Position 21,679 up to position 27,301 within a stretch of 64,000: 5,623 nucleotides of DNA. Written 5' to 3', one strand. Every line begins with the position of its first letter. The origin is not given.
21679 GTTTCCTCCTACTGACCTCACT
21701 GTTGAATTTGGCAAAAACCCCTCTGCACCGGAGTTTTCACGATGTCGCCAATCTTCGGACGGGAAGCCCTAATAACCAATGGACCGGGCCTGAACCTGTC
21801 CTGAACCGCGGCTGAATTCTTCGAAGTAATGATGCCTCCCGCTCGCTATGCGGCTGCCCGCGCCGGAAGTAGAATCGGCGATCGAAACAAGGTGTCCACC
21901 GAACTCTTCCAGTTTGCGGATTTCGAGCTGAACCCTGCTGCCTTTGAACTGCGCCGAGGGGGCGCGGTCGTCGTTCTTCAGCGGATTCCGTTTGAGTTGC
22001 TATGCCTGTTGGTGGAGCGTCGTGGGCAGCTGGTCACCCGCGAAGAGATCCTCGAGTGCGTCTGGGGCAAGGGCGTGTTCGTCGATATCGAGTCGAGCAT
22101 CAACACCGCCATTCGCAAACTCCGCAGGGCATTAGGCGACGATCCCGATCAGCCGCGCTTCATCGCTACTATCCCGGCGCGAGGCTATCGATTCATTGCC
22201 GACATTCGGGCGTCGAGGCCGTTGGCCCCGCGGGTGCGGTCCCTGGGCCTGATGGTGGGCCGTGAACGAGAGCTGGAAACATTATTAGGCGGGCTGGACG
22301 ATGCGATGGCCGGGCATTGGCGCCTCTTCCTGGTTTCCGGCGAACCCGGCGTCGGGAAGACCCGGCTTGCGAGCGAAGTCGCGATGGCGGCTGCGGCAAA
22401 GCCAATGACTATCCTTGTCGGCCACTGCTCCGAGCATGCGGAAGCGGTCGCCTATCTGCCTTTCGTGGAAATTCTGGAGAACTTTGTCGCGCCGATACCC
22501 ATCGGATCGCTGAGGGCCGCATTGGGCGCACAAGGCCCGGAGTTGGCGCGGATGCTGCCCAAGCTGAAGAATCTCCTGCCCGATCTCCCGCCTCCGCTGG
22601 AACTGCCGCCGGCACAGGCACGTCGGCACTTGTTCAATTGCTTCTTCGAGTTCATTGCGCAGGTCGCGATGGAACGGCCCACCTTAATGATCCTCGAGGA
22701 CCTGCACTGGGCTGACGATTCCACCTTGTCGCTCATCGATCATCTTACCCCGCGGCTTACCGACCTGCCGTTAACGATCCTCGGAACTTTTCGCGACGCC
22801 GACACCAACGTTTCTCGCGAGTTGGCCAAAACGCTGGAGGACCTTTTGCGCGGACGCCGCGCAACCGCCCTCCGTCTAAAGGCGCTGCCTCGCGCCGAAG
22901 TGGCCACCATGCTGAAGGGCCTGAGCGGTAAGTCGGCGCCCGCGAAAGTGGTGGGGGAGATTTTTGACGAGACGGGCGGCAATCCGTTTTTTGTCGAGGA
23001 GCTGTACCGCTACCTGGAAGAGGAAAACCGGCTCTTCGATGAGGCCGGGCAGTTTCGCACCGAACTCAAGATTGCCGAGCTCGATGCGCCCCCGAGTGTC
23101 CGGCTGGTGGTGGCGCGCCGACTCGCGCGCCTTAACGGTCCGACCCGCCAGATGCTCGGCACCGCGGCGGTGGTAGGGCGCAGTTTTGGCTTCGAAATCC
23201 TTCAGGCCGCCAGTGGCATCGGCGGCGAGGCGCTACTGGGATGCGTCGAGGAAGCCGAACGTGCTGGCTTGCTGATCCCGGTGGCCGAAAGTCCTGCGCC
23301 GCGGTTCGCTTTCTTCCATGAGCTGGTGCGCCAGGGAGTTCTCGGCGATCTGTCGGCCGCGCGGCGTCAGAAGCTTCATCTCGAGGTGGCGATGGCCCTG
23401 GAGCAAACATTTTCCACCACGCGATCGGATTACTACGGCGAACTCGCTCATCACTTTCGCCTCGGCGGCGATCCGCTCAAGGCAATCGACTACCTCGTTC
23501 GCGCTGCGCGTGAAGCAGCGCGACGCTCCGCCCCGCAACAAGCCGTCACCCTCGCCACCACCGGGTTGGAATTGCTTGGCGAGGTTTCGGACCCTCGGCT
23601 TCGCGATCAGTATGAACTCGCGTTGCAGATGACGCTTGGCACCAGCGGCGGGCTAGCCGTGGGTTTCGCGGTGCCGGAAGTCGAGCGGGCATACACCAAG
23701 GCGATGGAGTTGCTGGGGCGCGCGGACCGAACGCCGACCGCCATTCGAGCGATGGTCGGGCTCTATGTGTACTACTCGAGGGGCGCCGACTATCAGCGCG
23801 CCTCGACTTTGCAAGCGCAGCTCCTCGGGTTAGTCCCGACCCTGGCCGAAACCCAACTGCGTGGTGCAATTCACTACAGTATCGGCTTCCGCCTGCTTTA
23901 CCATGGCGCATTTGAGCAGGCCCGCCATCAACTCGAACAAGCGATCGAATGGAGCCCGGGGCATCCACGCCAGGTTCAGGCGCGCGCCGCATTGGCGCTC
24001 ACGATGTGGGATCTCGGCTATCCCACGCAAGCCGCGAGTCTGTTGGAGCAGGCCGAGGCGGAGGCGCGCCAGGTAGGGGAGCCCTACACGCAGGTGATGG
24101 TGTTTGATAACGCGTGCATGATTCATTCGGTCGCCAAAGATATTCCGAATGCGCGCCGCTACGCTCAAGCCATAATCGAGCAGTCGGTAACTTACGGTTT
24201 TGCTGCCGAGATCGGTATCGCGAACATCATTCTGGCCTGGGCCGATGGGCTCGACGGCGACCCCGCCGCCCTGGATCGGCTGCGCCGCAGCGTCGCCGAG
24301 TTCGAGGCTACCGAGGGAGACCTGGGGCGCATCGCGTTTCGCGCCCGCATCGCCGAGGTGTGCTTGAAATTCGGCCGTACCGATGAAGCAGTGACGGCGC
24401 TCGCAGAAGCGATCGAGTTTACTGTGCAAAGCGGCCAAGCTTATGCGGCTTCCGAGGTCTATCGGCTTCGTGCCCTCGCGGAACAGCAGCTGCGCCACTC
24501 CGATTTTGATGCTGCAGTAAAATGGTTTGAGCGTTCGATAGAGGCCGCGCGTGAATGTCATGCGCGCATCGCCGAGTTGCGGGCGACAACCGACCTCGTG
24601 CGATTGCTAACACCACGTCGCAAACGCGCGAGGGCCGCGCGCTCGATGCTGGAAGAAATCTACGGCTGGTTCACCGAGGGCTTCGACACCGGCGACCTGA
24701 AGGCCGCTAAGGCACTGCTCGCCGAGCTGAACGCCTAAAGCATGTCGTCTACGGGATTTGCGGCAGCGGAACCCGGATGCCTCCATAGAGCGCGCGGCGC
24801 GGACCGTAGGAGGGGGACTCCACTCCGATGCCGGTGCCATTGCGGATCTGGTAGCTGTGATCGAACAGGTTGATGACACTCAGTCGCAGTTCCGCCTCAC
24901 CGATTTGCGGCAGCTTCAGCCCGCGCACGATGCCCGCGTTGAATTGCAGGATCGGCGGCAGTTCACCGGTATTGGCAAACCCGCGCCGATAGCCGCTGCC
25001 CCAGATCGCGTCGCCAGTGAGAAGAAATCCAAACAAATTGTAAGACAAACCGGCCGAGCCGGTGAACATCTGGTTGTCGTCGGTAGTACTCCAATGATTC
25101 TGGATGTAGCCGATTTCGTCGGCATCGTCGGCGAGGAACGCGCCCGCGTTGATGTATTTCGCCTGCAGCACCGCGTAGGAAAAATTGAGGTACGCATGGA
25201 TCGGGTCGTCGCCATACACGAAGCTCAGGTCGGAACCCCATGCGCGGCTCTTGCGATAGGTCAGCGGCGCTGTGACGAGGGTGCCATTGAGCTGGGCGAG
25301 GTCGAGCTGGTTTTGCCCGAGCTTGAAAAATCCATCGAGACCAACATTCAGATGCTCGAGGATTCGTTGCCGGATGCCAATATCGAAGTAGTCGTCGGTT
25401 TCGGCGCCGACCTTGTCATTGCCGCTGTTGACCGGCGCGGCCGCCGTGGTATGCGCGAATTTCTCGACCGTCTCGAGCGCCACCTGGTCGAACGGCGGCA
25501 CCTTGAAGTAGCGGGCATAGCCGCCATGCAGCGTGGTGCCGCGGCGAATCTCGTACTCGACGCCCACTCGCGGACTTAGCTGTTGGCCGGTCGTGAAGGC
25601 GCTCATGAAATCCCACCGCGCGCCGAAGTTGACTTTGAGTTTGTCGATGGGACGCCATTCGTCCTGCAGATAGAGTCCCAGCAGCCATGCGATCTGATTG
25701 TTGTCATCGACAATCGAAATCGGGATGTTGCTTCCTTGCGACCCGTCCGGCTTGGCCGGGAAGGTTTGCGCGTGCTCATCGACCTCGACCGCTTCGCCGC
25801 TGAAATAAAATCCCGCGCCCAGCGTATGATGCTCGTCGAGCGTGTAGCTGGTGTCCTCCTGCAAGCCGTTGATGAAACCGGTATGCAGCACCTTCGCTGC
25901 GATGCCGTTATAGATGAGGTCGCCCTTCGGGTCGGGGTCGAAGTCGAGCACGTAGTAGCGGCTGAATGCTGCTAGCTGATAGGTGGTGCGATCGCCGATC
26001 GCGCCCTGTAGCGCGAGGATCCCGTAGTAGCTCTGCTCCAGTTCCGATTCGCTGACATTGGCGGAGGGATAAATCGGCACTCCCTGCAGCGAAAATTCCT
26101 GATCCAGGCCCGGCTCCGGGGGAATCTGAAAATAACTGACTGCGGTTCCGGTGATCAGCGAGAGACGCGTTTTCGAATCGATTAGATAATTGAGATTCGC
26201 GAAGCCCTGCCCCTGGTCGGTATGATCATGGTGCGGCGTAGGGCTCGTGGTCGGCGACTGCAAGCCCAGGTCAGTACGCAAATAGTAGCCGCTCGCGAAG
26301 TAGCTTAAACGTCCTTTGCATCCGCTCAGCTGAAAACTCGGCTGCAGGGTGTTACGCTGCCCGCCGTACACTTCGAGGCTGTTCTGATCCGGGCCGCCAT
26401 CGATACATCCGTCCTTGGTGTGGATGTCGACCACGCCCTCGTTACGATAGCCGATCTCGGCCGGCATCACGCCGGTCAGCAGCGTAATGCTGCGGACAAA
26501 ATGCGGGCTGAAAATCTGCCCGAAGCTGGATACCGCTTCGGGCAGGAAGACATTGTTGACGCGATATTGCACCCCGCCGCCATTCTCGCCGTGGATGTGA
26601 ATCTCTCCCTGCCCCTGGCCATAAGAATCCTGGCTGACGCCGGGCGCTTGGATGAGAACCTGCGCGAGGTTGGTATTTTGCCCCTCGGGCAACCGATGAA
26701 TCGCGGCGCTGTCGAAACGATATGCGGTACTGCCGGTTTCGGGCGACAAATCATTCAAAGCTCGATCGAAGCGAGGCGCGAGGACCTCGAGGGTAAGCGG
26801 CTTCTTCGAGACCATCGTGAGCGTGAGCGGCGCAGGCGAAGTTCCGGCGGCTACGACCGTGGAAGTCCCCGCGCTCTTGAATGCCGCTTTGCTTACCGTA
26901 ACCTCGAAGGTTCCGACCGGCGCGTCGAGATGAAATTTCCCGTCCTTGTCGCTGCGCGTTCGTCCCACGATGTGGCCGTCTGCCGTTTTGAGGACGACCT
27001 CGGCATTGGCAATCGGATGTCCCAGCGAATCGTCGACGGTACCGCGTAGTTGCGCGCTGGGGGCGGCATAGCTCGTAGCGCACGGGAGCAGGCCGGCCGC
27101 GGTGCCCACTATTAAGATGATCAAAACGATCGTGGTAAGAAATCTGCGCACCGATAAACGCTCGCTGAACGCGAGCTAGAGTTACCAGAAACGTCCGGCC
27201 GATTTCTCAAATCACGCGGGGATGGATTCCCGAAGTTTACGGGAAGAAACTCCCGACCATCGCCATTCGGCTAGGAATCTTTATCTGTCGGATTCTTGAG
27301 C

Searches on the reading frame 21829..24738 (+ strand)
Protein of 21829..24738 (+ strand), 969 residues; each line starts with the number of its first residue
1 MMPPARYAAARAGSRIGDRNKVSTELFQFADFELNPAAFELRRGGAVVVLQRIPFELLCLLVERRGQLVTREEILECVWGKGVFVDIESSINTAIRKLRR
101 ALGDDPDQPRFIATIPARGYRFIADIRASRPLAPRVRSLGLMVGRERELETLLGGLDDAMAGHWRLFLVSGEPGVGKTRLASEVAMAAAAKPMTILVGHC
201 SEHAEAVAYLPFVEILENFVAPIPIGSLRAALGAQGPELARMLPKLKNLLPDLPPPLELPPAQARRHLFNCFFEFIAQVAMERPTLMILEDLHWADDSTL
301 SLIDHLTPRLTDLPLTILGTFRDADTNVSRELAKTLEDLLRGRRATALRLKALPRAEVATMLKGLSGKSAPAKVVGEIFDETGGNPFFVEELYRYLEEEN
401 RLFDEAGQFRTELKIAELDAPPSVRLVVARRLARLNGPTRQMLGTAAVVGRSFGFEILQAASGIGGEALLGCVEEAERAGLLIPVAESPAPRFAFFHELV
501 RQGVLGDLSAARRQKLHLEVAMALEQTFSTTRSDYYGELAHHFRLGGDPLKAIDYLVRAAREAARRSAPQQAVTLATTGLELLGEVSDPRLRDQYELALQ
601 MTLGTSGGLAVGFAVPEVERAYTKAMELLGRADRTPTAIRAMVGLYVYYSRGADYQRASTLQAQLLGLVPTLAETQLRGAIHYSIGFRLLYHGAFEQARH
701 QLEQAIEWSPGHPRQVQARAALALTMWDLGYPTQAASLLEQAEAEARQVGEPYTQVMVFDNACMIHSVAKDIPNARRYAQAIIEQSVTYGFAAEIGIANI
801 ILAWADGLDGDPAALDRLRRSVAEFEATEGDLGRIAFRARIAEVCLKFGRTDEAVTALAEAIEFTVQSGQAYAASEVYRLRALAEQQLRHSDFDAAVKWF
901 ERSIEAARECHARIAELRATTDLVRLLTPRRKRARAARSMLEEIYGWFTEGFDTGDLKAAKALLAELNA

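Call 11: search_protein_families(library=pfam, proteins=[window:21829-24738:+])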
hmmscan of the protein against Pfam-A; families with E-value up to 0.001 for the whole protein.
window:21829-24738:+ (969 aa): 6 families
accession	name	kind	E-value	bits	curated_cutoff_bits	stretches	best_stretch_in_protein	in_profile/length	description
PF13191.12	AAA_16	-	5.7e-25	89.2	32.6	1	143-317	3-166/167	AAA ATPase domain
PF00486.34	Trans_reg_C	-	6e-18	65.1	26.2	1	48-122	4-77/77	Transcriptional regulatory protein, C terminal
PF13424.12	TPR_12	-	4.3e-08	33.7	30.1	0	883-945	9-72/77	Tetratricopeptide repeat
PF14559.12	TPR_19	-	9.6e-08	32.7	25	1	689-748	1-57/68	Tetratricopeptide repeat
PF13181.12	TPR_8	-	1.7e-05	25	25.7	0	840-863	6-29/34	Tetratricopeptide repeat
PF07719.23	TPR_2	-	8.4e-05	22.8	27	0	681-712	3-34/34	Tetratricopeptide repeat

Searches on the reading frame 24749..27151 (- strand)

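Call 11: search_protein_families(library=pfam, proteins=[window:24749-27151:-])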
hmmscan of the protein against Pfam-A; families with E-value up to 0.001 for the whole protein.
window:24749-27151:- (800 aa): 5 families
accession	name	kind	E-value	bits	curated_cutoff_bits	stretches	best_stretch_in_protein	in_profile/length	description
PF00593.30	TonB_dep_Rec_b-barrel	-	1e-24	88.7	27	1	380-762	66-436/436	TonB dependent receptor-like, beta-barrel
PF13620.12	CarboxypepD_reg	-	5.3e-14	52.8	32.3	1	34-113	1-81/82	Carboxypeptidase regulatory-like domain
PF25183.1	OMP_b-brl_4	-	6.4e-11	41.8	30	1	482-521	359-398/838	Outer membrane beta barrel domain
PF07715.20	Plug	-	2.6e-06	28.3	23.9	1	156-237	19-103/107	TonB-dependent Receptor Plug Domain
PF13715.12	CarbopepD_reg_2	-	7.9e-05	23.1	32.2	1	36-101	2-65/88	CarboxypepD_reg-like domain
